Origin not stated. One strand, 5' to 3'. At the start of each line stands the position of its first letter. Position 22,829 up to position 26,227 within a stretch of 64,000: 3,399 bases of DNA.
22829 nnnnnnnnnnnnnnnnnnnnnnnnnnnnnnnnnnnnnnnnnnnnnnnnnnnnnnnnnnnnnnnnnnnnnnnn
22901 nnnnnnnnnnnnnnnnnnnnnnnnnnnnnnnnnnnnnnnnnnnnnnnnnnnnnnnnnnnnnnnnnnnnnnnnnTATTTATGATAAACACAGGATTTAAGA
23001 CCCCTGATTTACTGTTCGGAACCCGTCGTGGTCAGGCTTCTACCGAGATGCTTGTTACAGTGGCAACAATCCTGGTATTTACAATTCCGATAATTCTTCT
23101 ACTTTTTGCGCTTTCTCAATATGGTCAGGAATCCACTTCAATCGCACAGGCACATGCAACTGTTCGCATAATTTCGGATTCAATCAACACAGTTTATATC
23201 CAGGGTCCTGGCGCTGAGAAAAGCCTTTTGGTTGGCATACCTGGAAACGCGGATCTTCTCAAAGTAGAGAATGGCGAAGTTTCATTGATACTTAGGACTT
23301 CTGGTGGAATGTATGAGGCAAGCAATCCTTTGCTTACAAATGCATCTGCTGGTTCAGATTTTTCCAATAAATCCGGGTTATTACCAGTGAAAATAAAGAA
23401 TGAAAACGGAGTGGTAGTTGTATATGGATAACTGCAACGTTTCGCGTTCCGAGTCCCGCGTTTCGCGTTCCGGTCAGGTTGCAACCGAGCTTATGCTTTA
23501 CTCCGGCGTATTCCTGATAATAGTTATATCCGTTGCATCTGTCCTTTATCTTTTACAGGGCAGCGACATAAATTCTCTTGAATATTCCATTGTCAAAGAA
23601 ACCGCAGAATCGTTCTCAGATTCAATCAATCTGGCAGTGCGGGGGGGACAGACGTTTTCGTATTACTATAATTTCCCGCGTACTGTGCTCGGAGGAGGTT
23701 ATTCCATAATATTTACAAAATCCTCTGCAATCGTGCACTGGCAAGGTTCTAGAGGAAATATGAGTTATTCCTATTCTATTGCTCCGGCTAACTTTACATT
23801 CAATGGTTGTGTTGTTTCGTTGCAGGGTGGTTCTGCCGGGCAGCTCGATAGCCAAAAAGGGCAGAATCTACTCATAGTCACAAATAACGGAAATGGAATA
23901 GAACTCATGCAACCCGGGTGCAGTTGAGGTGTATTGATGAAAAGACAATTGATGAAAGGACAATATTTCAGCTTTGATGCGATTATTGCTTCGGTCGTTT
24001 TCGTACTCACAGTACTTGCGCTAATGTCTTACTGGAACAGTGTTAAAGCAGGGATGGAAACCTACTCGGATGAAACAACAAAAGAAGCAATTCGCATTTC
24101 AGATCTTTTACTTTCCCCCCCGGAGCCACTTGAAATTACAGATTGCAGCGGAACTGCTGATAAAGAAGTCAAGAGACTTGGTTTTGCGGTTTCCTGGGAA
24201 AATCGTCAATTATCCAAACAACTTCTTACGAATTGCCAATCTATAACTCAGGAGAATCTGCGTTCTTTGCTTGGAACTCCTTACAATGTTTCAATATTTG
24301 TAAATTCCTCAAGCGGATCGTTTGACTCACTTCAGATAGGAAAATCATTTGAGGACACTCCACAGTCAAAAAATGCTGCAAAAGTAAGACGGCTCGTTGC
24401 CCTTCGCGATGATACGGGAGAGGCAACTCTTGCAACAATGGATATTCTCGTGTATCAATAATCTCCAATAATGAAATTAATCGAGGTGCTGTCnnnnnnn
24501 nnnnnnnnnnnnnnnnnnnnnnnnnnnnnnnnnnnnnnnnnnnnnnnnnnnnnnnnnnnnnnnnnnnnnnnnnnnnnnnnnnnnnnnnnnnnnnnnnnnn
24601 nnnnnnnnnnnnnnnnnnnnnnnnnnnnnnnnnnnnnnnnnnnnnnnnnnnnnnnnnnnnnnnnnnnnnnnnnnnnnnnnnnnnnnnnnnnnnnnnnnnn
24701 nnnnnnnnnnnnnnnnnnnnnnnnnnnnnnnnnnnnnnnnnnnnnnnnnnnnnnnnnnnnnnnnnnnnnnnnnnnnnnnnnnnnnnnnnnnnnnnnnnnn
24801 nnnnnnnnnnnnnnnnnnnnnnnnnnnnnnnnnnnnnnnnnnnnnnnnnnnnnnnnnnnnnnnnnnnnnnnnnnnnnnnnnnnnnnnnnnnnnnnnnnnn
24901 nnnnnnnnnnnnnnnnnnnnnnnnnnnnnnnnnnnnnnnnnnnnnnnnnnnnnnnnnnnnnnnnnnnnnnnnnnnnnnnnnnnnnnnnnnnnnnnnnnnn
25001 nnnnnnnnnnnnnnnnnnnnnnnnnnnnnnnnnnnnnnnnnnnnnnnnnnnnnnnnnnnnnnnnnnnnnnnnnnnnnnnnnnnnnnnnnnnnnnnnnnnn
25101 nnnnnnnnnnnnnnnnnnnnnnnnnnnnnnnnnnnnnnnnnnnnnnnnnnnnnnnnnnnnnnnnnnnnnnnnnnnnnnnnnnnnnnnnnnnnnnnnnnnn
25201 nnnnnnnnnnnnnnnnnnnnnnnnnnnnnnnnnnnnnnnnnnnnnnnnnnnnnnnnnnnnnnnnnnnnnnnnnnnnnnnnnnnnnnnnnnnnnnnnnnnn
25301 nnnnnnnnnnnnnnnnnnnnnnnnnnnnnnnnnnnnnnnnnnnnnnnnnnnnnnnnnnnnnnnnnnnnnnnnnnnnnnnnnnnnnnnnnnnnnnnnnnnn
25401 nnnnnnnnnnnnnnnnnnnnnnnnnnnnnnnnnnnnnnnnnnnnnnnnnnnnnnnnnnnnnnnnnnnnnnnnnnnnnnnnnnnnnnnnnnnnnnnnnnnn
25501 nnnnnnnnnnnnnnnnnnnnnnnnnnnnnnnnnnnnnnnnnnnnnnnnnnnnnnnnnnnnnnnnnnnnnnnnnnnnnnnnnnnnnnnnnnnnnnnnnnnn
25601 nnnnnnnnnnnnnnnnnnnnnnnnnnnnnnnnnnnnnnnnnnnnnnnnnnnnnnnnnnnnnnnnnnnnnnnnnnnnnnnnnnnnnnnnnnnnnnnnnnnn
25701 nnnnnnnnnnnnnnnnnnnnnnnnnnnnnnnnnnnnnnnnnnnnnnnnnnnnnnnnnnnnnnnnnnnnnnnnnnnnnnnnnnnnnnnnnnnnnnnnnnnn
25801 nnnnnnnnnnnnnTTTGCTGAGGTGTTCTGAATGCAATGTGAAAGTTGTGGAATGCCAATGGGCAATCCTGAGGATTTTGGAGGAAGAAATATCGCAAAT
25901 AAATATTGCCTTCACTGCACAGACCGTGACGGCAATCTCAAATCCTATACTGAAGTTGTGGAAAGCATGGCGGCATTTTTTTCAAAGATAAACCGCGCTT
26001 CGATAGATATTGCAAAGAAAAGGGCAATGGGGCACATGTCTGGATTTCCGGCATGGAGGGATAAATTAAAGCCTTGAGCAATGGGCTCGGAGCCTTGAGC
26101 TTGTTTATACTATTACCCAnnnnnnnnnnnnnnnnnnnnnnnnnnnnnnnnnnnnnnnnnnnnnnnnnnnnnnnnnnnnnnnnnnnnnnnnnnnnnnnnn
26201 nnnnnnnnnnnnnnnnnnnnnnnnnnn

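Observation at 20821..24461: Five-gene operon of class III signal peptide (type IV pilin-like) proteins with no ATPase, platform or peptidase nearby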

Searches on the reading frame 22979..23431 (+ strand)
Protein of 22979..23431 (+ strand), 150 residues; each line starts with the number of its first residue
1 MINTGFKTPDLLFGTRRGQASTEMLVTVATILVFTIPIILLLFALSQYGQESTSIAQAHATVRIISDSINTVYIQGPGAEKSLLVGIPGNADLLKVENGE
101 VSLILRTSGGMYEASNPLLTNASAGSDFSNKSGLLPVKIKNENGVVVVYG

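Call 6: search_protein_families(library=pfam, proteins=[window:22979-23431:+], max_evalue=1)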
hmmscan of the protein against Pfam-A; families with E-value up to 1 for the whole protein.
window:22979-23431:+ (150 aa): 1 family
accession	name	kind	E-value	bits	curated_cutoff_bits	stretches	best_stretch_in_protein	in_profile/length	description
PF10717.14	ODV-E18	-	0.1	12.9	28.1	1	22-61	24-62/87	Occlusion-derived virus envelope protein ODV-E18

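Call 19: search_protein_families(library=ncbifam, proteins=[window:22979-23431:+], max_evalue=1)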
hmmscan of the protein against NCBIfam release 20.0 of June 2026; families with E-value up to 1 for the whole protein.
window:22979-23431:+ (150 aa): 0 families

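Call 45: search_solved_structures(query=A5, max_evalue=10)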
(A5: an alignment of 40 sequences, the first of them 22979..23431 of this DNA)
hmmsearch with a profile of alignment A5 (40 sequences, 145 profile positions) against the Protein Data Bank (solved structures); distinct sequences matched with E-value up to 10: 13.
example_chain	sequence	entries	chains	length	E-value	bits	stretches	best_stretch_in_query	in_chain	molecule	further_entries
6qsd_A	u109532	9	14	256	0.76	12.9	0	58-85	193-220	Pizza6S | Pizza6-S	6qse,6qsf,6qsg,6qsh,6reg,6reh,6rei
6f0t_A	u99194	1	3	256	0.79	12.9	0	58-85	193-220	Pizza6-SFW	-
2ka7_A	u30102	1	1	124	0.84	12.8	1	73-124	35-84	Glycine cleavage system H protein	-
6rej_A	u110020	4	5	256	0.89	12.7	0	58-85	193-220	Pizza6-SH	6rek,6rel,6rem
1zko_A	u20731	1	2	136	1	12.5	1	73-124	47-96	Glycine cleavage system H protein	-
3ww9_A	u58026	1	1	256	1.5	11.9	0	58-85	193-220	pizza6 protein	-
3wwa_A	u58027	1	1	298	1.6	11.9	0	58-85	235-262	Pizza7H protein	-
7zpw_A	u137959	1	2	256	3.9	10.6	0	58-85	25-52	Pizza6-TSK-TSH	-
7zqg_A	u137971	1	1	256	5.2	10.2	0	58-85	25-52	Pizza6-KSH-TSH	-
7zq2_A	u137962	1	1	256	5.4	10.2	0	58-85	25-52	Pizza6-RSH-TSH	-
7zcj_A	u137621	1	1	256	5.5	10.2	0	58-85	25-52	Pizza6-TNH-TSH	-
7zpz_A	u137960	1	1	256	6.4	9.9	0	58-85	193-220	Pizza6-TSR-TSH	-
7zph_A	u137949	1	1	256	7.4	9.7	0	58-85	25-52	Pizza6-TNK-RSH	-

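Call 73: search_protein_families(library=pfam, alignment_id=A8, max_evalue=0.01)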
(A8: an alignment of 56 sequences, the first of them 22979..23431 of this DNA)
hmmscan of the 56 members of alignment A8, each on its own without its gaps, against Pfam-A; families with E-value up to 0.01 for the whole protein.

A. member 1, window:22979-23431:+ (150 aa): 0 families

B. families by the number of members that match (of 56 scanned): 5 families
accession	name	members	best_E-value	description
PF04021.17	Class_IIIsignal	2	0.0047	Class III signal peptide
PF23928.1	DUF7266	1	0.0017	Family of unknown function (DUF7266)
PF05814.16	Ac76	1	0.0032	Orf76 (Ac76)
PF02057.21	Glyco_hydro_59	1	0.0068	Glycosyl hydrolase family 59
PF17481.7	Phage_sheath_domII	1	0.0089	Phage tail sheath protein beta-sandwich domain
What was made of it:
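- On Pfam pilin families (PF04021 Class_IIIsignal and related): 2 of 56 G3/G4 relatives hit at E of about 0.005 (call 73).
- Closest known: Clade 1. Different: Only 2 of 56 G3/G4 relatives touch PF04021, at E of about 0.005 (call 73).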

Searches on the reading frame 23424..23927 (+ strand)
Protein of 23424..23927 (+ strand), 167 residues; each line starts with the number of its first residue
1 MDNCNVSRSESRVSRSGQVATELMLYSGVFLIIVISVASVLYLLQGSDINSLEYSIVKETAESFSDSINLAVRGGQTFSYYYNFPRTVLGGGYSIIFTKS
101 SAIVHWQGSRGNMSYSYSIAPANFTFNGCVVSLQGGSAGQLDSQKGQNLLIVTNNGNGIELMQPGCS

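Call 6: search_protein_families(library=pfam, proteins=[window:23424-23927:+], max_evalue=1)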
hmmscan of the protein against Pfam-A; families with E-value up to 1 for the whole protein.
window:23424-23927:+ (167 aa): 0 families

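Call 19: search_protein_families(library=ncbifam, proteins=[window:23424-23927:+], max_evalue=1)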
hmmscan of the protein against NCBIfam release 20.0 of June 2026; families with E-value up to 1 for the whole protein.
window:23424-23927:+ (167 aa): 0 families

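Call 86: search_solved_structures(query=A6, max_evalue=10)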
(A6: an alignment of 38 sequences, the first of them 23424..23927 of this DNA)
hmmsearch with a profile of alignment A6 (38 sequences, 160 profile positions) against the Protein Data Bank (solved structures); distinct sequences matched with E-value up to 10: 5.
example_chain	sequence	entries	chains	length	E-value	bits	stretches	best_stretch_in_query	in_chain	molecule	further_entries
4rhe_A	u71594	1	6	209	0.52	13.1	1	55-101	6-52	3-octaprenyl-4-hydroxybenzoate carboxy-lyase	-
5kkx_A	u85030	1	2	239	0.86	12.4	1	54-95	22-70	TbpB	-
4rhf_A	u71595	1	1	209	0.96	12.3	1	55-99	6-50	3-octaprenyl-4-hydroxybenzoate carboxy-lyase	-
4hiz_A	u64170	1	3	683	1.4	11.7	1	47-136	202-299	Endosialidase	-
8j0s_a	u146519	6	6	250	1.7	11.5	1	20-65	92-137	ATP synthase subunit a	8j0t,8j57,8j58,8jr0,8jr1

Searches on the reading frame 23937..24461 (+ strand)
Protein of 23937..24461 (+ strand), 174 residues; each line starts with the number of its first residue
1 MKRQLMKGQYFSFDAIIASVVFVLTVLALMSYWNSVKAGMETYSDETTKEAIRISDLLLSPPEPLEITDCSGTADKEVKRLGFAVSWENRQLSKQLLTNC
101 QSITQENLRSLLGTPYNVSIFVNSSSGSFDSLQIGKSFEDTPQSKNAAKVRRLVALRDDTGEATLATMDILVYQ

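Call 6: search_protein_families(library=pfam, proteins=[window:23937-24461:+], max_evalue=1)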
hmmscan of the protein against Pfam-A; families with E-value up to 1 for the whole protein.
window:23937-24461:+ (174 aa): 2 families
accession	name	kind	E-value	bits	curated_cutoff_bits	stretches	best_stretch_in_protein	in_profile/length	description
PF23958.1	DUF7287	-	0.00022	22.3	27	1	13-161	8-148/157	Family of unknown function (DUF7287)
PF23959.1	DUF7288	-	0.00024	22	27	1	7-160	1-144/184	Family of unknown function (DUF7288)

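Call 19: search_protein_families(library=ncbifam, proteins=[window:23937-24461:+], max_evalue=1)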
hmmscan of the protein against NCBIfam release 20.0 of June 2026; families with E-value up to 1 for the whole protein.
window:23937-24461:+ (174 aa): 0 families

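Call 47: search_protein_families(library=pfam, alignment_id=A3, max_evalue=0.01)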
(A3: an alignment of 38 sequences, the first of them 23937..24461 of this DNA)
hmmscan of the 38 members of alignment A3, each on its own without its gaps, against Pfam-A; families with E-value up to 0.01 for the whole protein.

A. member 1, window:23937-24461:+ (174 aa): 2 families
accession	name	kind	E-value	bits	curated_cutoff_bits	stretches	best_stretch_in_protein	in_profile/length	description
PF23958.1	DUF7287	-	0.00022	22.3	27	1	13-161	8-148/157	Family of unknown function (DUF7287)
PF23959.1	DUF7288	-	0.00024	22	27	1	7-160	1-144/184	Family of unknown function (DUF7288)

B. families by the number of members that match (of 38 scanned): 5 families
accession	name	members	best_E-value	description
PF23958.1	DUF7287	15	3.8e-06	Family of unknown function (DUF7287)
PF23959.1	DUF7288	2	0.00024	Family of unknown function (DUF7288)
PF19495.4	DUF6030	1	0.0019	Family of unknown function (DUF6030)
PF10192.15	GPR180-TMEM145_TM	1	0.0082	GPR180/TMEM145, transmembrane domain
PF22436.1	PilE_C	1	0.0099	PilE, C-terminal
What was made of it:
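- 23937..24461 (+): G5, 174 aa. Site MKG|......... with D at +6. It is a distant relative of Pfam DUF7287. The window copy scores 22.3 bits against DUF7287, below the 27-bit cut-off, and 15 of 38 relatives match at E<0.01, the best at 3.8e-6 (calls 6, 47).
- On Pfam DUF7287 (PF23958), uncharacterised family: 15 of 38 relatives match at E<0.01, the best at 3.8e-6 (calls 6, 47).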

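Call 48: find_homologous_proteins(query=A3, max_evalue=0.001)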
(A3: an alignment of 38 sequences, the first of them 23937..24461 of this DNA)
Query A3 (38 sequences) (174 aa, profile of the alignment): 643 proteins with E <= 0.001 among 3976 candidates; the best 120 are listed.
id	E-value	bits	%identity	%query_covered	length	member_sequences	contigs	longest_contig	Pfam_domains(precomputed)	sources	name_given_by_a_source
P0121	1.1e-62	229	42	97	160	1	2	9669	-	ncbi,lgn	-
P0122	3.4e-62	227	41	97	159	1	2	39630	-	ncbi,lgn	-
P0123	3.8e-62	227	42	97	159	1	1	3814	-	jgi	jgi:hypothetical protein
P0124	4.0e-62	227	41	97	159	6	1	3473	-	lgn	-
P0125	6.0e-62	227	42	97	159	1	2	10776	-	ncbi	-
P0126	8.4e-62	226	42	97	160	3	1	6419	-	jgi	jgi:hypothetical protein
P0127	1.0e-61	226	40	97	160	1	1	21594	-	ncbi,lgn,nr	ncbi:MAG TPA: hypothetical protein VLD37_04785 [Candidatus Bilamarchaeum sp.]|nr:hypothetical protei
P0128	1.0e-61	226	41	97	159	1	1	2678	-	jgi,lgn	jgi:hypothetical protein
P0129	2.2e-61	225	38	97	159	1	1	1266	-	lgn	-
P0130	2.8e-61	225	44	97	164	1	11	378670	-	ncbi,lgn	-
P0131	3.8e-61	224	37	97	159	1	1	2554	-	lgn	-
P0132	4.1e-61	224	44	97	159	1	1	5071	-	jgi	jgi:hypothetical protein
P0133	4.2e-61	224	42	97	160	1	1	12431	-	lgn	-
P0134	4.2e-61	224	41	97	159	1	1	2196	-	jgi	jgi:hypothetical protein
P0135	4.5e-61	224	41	97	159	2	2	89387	-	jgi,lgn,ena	-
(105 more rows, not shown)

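Call 74: predict_structure(alignment_id=A7)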
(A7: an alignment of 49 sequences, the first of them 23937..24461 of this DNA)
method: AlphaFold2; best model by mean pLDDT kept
length: 174 residues; sequences in the alignment: 49
mean_pLDDT: 90.3   pTM: 0.74
mean pLDDT of the five models: 90.3, 90.1, 89.4, 88.8, 88.7
residues with pLDDT >= 90: 125; 70-90: 39; 50-70: 10; < 50: 0
segments of 3 or more residues with pLDDT < 50: none
pLDDT, mean of each block of 10 residues (from residue 1): 70 90 98 93 88 96 86 74 95 94 93 96 93 90 85 95 96 95
secondary structure, 60 per line:
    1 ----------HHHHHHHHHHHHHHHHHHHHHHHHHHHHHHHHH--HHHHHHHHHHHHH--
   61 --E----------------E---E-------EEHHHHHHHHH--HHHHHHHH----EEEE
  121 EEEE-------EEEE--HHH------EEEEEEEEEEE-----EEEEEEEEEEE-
elements in order: H11-43 H46-58 H94-102 H105-112 E117-124 E132-135 E147-157 E163-173
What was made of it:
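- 23937..24461 (+): The AlphaFold2 model has pLDDT 90.3, with helix 11-58, a loop carrying two short helices, and a 4-stranded sheet (call 74).
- On Archaeal type IV pilin-like proteins (class III signal peptide): The G5 model has helix 11-58 plus a 4-stranded sheet (pLDDT 90.3, call 74).
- The G5 model (long helix, helical loop, small sheet) would also fit a transmembrane / coiled-coil / alpha-beta domain scaffold protein (call 74).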

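Call 78: fold_search(model_id=the predicted structure, library=pdb)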
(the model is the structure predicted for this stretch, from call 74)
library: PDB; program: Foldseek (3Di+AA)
matches with E <= 10: 563; with E <= 0.001: 0
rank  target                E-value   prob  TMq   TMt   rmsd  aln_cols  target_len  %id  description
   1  5x8r_c                6.9e-02  0.28  0.21  0.18   7.9        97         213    9  Structure of the 30S small subunit of chloroplast ribosome from spinach (released 2017-06-07)
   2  8qcq_c                1.0e-01  0.21  0.22  0.20  10.4       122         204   11  B. subtilis ApdA-stalled ribosomal complex (released 2024-03-20)
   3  5mmj_c                1.4e-01  0.18  0.20  0.17   8.0        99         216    9  Structure of the small subunit of the chloroplast ribosome (released 2017-01-11)
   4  6f9g_A                1.4e-01  0.18  0.21  0.16   6.2        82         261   21  Ligand binding domain of P. putida KT2440 polyamine chemorecpetors McpU in complex putrescine. (released 2018-03-28)
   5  6ztj_AC               1.5e-01  0.23  0.23  0.20   6.0        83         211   12  E. coli 70S-RNAP expressome complex in NusG-coupled state (38 nt intervening mRNA) (released 2020-09-16)
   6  9axt_AG               1.7e-01  0.75  0.28  0.23   4.0        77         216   12  Non-translating S. pombe ribosome (released 2024-10-16)
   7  8p8w_B                1.8e-01  0.18  0.20  0.17   6.1        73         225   12  Mycoplasma pneumoniae di-ribosome in chloramphenicol-treated cells (following 70S) (released 2024-11-20)
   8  7ls1_q2               2.1e-01  0.41  0.24  0.19   5.3        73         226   11  80S ribosome from mouse bound to eEF2 (Class II) (released 2021-11-03)
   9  8zej_C                2.2e-01  0.20  0.22  0.19   5.6        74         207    7  Structure of E.coli ribosome in complex with an engineered arrest peptide (released 2025-06-18)
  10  6v39_c                2.3e-01  0.20  0.22  0.19   5.4        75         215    9  Cryo-EM structure of the Acinetobacter baumannii Ribosome: 70S with P-site tRNA (released 2020-02-05)
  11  5a2q_D                2.5e-01  0.38  0.24  0.19   5.4        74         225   18  Structure of the HCV IRES bound to the human ribosome (released 2015-07-15)
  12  6ztm_AC               2.5e-01  0.30  0.25  0.21   5.6        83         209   10  E. coli 70S-RNAP expressome complex in collided state without NusG (released 2020-09-16)
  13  8g4i_D                2.5e-01  0.21  0.22  0.19   6.1        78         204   13  40S ribosomal subunit of the 80S Giardia intestinalis assemblage A ribosome with Emetine bound in V1 conformation (released 2024-10-30)
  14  9zrg_AD               2.7e-01  0.41  0.24  0.20   5.1        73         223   12  Structure of naked mole-rat ribosome (non-rotated) (released 2026-02-18)
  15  8apo_Bc               2.8e-01  0.30  0.23  0.15   5.2        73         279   12  Structure of the mitochondrial ribosome from Polytomella magna with tRNAs bound to the A and P sites (released 2023-06-21)
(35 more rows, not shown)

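Call 81: find_related_loci(query=A3, collection=metagenome_contigs, flank=10000)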
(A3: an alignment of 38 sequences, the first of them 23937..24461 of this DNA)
Query A3 (174 aa) in metagenome_contigs; peptide patterns used: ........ (x = any residue, [..] = any of these).
176 stretches matched a pattern; 155 encode a relative of the query (tblastn E <= 1e-3); the best 80 are kept; 80 distinct loci.
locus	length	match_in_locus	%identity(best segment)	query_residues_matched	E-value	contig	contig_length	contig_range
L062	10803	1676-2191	89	3-174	6e-103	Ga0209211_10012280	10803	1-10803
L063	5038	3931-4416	42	6-173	4e-39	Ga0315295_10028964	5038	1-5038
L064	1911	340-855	42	4-174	6e-39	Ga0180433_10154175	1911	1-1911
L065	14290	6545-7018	42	6-173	2e-36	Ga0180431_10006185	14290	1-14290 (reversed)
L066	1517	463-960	42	6-174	1e-36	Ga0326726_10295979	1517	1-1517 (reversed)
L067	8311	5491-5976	37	5-174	2e-35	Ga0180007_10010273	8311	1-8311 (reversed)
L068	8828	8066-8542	41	7-174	2e-35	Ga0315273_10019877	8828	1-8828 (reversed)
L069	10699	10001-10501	40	7-174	1e-35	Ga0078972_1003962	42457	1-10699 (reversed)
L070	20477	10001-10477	39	6-174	1e-35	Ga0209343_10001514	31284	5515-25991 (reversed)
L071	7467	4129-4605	39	6-174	3e-35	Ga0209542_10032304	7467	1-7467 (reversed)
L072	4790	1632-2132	40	7-174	9e-35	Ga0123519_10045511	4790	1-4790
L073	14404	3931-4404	41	6-173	3e-34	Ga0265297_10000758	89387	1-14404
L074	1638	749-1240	39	7-174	8e-35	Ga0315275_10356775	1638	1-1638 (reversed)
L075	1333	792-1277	42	6-174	3e-35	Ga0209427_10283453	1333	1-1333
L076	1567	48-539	37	2-174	1e-34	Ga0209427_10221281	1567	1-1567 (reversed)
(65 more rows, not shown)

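Call 85: search_solved_structures(query=A3, max_evalue=10)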
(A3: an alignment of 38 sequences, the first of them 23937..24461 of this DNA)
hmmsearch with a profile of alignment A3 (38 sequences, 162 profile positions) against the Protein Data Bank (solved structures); distinct sequences matched with E-value up to 10: 1.
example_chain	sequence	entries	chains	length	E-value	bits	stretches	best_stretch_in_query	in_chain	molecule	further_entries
6rko_A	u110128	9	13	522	2.2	11.8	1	8-40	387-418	Cytochrome bd-I ubiquinol oxidase subunit 1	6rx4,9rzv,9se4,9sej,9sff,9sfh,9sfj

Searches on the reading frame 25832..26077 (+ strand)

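Call 95: search_protein_families(library=pfam, proteins=[window:25832-26077:+], max_evalue=0.1)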
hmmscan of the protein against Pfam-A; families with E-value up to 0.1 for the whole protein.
window:25832-26077:+ (81 aa): 1 family
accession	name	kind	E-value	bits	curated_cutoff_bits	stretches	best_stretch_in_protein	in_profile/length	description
PF12674.12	Zn_ribbon_2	-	3.3e-09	37.8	22.5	1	3-70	2-71/81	Putative zinc ribbon domain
